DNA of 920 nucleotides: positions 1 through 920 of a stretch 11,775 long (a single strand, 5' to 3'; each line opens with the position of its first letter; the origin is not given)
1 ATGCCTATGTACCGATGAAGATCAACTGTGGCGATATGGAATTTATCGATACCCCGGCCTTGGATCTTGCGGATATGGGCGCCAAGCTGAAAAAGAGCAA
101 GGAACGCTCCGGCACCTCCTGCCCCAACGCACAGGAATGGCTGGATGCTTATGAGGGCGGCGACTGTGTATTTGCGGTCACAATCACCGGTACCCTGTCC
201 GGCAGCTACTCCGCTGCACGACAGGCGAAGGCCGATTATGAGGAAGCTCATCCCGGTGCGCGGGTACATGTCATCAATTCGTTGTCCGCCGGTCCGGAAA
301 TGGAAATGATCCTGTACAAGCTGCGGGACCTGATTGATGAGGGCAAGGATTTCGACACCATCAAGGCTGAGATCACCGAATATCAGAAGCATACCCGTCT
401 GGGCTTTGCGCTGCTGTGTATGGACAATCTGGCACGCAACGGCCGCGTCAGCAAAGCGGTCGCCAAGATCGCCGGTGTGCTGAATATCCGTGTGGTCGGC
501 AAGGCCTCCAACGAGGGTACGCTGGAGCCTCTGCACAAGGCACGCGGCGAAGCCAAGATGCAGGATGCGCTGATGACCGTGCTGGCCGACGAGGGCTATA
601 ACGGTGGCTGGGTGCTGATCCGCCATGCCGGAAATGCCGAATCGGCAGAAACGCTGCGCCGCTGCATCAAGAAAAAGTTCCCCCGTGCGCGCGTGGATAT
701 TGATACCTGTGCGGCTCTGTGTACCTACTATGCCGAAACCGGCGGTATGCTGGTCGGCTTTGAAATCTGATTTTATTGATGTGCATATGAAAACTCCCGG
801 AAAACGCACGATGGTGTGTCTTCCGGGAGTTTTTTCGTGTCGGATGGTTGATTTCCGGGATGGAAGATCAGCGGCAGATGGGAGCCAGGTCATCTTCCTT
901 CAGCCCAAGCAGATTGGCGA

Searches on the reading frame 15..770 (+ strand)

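Call 11: search_protein_families(library=pfam, proteins=[window:15-770:+])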
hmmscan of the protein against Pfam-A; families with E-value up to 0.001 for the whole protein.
window:15-770:+ (251 aa): 1 family
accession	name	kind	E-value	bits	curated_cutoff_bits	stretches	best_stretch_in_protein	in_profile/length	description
PF02645.21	DegV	-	3.9e-45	154.8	27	1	1-243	27-271/280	Uncharacterised protein, DegV family COG1307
